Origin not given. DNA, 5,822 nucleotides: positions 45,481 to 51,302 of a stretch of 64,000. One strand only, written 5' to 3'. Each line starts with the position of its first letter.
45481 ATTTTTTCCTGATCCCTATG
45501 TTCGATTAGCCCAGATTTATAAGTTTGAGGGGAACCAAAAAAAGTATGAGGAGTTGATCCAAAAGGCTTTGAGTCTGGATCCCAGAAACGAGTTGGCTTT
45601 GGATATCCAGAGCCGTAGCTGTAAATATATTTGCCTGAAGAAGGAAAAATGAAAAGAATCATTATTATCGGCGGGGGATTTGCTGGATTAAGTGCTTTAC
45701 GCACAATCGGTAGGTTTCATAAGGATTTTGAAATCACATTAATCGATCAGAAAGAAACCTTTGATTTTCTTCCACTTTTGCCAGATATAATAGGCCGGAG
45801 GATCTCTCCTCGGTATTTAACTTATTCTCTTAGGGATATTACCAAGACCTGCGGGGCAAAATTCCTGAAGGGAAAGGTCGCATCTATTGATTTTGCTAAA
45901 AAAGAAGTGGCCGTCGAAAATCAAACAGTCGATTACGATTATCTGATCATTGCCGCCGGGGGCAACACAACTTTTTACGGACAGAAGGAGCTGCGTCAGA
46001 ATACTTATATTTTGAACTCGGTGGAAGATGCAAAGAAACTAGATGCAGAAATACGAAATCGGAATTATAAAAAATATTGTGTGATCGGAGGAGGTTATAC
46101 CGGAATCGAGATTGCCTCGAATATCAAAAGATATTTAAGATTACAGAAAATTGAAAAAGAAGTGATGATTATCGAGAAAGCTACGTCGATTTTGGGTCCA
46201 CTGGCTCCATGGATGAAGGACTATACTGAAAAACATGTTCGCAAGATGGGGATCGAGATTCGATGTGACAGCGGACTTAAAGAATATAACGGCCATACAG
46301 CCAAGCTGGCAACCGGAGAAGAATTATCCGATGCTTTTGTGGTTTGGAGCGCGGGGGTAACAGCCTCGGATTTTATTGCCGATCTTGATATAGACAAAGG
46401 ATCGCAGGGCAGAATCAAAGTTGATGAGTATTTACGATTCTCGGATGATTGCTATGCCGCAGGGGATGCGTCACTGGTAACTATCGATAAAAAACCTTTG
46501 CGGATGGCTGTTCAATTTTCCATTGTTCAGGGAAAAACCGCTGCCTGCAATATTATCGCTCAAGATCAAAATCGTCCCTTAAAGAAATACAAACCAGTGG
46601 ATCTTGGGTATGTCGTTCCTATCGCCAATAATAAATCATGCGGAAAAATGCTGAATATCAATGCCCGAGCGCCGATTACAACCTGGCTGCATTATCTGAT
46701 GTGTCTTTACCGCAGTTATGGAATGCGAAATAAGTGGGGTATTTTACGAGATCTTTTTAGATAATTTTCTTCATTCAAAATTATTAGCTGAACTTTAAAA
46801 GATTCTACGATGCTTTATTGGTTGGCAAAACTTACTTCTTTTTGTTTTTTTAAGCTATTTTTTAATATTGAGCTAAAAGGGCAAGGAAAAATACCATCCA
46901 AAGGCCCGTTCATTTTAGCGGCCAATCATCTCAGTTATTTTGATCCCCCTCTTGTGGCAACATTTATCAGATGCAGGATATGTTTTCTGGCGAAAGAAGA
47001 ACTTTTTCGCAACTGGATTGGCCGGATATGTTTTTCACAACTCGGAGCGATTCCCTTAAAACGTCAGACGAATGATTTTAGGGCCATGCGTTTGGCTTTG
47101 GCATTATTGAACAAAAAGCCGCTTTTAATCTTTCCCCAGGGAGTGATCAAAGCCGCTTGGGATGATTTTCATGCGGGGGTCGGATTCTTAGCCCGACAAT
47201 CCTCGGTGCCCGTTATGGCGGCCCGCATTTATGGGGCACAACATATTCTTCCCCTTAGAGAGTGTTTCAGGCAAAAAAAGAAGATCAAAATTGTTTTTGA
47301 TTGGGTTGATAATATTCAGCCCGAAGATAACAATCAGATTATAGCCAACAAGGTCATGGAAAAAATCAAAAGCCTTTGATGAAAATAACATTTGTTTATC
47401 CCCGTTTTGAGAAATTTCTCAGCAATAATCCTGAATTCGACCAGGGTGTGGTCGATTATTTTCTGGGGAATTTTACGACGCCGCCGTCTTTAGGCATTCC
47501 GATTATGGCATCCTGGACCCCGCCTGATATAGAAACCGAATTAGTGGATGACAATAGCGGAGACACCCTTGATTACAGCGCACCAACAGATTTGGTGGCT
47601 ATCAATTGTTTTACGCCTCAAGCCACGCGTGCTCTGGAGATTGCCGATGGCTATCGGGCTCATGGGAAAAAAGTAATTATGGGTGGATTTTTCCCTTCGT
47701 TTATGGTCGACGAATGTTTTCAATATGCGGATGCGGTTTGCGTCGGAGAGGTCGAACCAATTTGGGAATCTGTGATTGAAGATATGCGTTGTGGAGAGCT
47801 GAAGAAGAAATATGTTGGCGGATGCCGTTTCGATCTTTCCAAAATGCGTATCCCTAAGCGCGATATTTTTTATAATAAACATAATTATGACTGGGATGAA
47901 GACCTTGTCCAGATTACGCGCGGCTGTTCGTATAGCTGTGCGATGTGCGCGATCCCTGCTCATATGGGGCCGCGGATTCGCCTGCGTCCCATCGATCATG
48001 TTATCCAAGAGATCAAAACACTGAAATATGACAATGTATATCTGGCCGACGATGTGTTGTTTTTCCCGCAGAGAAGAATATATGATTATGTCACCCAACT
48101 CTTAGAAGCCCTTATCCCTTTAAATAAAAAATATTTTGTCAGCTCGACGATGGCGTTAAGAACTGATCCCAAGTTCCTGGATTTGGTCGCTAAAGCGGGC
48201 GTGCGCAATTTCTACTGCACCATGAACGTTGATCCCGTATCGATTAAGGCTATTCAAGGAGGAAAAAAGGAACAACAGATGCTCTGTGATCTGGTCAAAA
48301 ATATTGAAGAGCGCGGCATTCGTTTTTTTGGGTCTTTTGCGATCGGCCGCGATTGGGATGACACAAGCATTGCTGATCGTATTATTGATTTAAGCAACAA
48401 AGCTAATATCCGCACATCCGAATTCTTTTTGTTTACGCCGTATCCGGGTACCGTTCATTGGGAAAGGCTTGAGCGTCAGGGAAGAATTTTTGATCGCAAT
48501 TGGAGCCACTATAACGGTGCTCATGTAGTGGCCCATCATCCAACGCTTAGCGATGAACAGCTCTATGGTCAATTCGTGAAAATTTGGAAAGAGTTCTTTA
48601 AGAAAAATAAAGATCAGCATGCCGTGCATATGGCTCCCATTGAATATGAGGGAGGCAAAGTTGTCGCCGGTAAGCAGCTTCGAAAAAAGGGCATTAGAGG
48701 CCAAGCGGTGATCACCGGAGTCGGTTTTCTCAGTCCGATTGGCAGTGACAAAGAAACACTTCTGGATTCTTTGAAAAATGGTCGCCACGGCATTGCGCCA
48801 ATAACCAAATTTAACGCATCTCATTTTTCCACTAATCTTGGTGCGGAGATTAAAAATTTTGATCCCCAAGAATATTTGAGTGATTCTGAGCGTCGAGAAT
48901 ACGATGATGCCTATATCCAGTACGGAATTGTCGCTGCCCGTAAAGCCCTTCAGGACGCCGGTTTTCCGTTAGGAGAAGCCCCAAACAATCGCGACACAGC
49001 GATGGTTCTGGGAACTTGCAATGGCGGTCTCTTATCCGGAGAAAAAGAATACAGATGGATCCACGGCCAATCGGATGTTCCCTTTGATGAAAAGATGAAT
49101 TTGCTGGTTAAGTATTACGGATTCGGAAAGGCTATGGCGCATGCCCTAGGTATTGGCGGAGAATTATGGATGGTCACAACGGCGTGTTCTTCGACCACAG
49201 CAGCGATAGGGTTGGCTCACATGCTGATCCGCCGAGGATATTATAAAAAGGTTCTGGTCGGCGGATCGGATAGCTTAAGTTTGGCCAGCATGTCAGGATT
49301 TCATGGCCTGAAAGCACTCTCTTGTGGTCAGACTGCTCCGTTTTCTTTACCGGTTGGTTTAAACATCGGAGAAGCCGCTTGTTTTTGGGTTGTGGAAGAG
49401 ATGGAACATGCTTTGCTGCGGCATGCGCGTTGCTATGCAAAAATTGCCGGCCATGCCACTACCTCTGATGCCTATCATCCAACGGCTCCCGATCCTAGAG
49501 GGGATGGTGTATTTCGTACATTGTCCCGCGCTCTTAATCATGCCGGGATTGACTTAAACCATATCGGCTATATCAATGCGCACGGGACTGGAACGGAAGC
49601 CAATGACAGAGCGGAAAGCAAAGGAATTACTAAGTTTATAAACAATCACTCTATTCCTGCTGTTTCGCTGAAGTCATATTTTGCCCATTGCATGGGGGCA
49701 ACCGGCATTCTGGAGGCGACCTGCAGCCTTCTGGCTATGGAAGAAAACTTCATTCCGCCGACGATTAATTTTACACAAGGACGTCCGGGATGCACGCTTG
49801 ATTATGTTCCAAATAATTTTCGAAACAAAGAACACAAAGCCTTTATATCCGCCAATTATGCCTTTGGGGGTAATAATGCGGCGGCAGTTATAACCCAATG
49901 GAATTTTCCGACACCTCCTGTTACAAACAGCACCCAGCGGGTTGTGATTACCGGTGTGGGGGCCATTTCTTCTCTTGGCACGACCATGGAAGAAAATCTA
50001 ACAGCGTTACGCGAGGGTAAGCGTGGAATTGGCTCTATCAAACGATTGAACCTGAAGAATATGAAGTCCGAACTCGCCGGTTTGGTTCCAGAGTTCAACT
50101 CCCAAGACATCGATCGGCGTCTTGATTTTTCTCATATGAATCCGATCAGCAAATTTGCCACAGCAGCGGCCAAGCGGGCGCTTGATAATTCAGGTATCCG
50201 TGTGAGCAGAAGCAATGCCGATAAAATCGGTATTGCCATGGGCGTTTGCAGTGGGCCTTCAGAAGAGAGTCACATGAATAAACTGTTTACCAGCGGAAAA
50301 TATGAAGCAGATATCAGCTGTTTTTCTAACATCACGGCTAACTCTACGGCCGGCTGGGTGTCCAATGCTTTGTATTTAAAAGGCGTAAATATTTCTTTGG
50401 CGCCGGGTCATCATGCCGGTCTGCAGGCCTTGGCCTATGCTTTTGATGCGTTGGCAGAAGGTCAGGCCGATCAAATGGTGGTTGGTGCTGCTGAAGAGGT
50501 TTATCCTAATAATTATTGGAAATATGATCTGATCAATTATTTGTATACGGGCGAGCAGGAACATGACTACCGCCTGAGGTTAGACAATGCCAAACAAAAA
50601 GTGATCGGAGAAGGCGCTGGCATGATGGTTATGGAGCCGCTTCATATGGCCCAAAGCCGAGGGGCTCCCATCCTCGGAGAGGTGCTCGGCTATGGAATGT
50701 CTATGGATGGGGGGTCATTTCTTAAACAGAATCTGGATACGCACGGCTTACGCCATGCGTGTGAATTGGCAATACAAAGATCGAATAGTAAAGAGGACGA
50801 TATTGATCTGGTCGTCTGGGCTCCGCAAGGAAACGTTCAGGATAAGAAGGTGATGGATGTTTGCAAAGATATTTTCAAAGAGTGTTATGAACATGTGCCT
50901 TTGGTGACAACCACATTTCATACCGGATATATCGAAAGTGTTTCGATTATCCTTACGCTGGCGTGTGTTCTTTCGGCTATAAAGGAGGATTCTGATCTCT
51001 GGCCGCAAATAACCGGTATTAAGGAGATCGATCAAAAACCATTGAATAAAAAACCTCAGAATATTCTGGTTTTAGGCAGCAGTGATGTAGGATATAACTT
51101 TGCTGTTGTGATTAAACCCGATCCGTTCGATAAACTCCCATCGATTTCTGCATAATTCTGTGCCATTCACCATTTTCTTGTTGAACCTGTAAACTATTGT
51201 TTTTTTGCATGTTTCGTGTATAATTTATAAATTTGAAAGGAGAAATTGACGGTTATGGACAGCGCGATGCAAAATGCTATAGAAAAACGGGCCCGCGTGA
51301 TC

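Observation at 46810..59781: Self-contained non-canonical FAS-II-like lipid/polyketide locus built around a radical-SAM-KS-CLF fusion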

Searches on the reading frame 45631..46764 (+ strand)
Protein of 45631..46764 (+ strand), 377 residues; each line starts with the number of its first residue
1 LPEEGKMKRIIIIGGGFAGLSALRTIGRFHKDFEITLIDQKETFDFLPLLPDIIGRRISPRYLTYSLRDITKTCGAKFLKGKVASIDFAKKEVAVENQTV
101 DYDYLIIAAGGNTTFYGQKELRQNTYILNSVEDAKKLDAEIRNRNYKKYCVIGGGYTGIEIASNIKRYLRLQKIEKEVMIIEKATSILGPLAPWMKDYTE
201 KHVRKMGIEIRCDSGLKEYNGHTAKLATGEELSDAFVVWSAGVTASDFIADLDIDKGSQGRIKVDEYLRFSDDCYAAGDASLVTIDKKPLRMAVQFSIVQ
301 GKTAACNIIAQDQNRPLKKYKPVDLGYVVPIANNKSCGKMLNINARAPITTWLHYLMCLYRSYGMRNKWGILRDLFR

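Call 4: search_protein_families(library=pfam, proteins=[window:45631-46764:+], max_evalue=0.01)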
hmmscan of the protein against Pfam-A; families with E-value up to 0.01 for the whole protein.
window:45631-46764:+ (377 aa): 8 families
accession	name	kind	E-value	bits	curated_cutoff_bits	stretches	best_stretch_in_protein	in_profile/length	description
PF07992.20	Pyr_redox_2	-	1.3e-42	146.6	26.1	1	9-281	2-277/291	Pyridine nucleotide-disulphide oxidoreductase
PF00070.33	Pyr_redox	-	3.2e-12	47.2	22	1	150-225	3-72/82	Pyridine nucleotide-disulphide oxidoreductase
PF01266.30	DAO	-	8.5e-10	39.1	27.9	0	9-41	1-31/353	FAD dependent oxidoreductase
PF13454.12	NAD_binding_9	-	5.6e-08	33.3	21.8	0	11-42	1-34/155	FAD-NAD(P)-binding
PF13450.12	NAD_binding_8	-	3.2e-06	27.8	21.9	0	12-42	1-29/68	NAD(P)-binding Rossmann-like domain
PF13738.12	Pyr_redox_3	-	0.00014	21.7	30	1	82-244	103-268/305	Pyridine nucleotide-disulphide oxidoreductase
PF03486.20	HI0933_like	-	0.00097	19.1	50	0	9-43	2-34/244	HI0933-like protein Rossmann domain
PF04820.20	Trp_halogenase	-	0.0096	15.2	21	0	9-43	1-37/458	Tryptophan halogenase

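Call 6: search_protein_families(library=ncbifam, proteins=[window:45631-46764:+], max_evalue=0.001)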
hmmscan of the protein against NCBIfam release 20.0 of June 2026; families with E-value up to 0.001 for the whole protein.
window:45631-46764:+ (377 aa): 37 families (the best 25 are shown)
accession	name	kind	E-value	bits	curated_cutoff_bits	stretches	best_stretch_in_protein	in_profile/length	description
TIGR03169.1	Nterm_to_SelD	hypoth_equivalog_domain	8.7e-35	120.7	310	1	10-323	2-322/365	pyridine nucleotide-disulfide oxidoreductase family protein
NF007123.0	PRK09564.1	equivalog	2e-30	105.9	458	1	8-283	1-286/444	CoA-disulfide reductase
TIGR03385.1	CoA_CoA_reduc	equivalog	6.5e-30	104.3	578.8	1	9-285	1-287/439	CoA-disulfide reductase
NF046103.1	NOXase_Strep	equivalog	2.2e-27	96.2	600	1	9-283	1-283/442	H2O-forming NADH oxidase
NF003437.0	PRK04965.1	equivalog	5.1e-24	85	392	1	8-283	3-277/378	NADH:flavorubredoxin reductase NorW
NF042949.2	3PPDioc_HcaD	equivalog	7.9e-22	77.5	450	1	8-309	2-306/386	3-phenylpropionate/cinnamic acid dioxygenase ferredoxin--NAD(+) reductase subunit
NF010037.0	PRK13512.1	equivalog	1.4e-18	67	394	1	7-312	1-308/438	CoA-disulfide reductase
NF007286.0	PRK09754.1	equivalog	1.3e-15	57.1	447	1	7-290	3-286/400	phenylpropionate dioxygenase ferredoxin reductase subunit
TIGR04369.1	fusion_not_SelD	hypoth_equivalog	3.2e-15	55.3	700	1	32-323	24-291/701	oxidoreductase/SelD-related fusion protein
NF045765.1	PhenlGlyoxDHPadH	equivalog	2.4e-14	53.1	475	1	10-315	5-314/416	NADH-dependent phenylglyoxylate dehydrogenase subunit epsilon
TIGR01350.1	lipoamide_DH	equivalog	3.7e-14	52.3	408.8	1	73-281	101-309/461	dihydrolipoyl dehydrogenase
NF041682.1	ant_diox_AndAa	equivalog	5.9e-13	48.3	650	1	79-282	78-280/406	anthranilate 1,2-dioxygenase system ferredoxin--NAD(+) reductase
TIGR02374.1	nitri_red_nirB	equivalog_domain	2.2e-12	46.2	578.35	1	10-280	1-277/794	nitrite reductase large subunit NirB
NF011565.0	PRK14989.1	subfamily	3.7e-12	45.1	883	1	79-280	77-282/847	nitrite reductase large subunit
TIGR02053.1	MerA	equivalog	5.5e-12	45.4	454.45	1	76-311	104-331/465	mercury(II) reductase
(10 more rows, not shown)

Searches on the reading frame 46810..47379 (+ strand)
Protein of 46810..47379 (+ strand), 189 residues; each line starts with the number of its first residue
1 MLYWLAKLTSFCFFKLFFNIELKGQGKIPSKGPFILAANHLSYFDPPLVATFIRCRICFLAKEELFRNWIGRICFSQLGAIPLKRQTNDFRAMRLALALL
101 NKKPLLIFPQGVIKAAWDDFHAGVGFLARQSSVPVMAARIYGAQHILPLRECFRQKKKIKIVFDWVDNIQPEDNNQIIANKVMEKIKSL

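Call 3: search_protein_families(library=pfam, proteins=[window:46810-47379:+], max_evalue=0.01)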
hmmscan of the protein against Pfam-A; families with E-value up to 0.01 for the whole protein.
window:46810-47379:+ (189 aa): 1 family
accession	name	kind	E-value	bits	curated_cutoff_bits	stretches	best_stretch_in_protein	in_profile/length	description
PF01553.26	Acyltransferase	-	2.9e-17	63.1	23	1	20-138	2-129/132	Acyltransferase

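Call 5: search_protein_families(library=ncbifam, proteins=[window:46810-47379:+], max_evalue=0.001)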
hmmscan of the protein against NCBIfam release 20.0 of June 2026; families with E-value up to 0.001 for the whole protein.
window:46810-47379:+ (189 aa): 4 families
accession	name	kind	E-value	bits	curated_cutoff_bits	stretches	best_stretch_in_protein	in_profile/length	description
TIGR00530.1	AGP_acyltrn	subfamily_domain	2.6e-15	56.3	102.95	1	19-138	3-127/130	1-acylglycerol-3-phosphate O-acyltransferase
NF006386.0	PRK08633.1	equivalog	2.8e-14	51.8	1221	1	6-143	415-554/1147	acyl-[ACP]--phospholipid O-acyltransferase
NF005291.0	PRK06814.1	equivalog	1.5e-13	49.6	1349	1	12-146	433-569/1140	acyl-[ACP]--phospholipid O-acyltransferase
NF005959.0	PRK08043.1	equivalog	4.2e-09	35.2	886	1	13-145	9-142/719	bifunctional acyl-ACP--phospholipid O-acyltransferase/long-chain-fatty-acid--ACP ligase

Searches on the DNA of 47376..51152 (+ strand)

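Call 103: search_rna_families(sources=[L003, L007, L011, L013, L021, L027], threshold=gathering)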
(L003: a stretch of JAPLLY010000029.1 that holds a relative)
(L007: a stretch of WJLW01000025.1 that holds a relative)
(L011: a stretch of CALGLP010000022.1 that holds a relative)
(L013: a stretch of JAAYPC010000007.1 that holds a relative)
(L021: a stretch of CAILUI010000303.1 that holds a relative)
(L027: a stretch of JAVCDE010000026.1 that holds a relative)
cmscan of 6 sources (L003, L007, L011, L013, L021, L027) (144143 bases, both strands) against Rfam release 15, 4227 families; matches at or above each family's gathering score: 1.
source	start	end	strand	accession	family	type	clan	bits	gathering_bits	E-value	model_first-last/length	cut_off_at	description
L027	1975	2049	+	RF00005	tRNA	Gene; tRNA;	CL00001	66.3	29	7.5e-12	1-71/71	no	tRNA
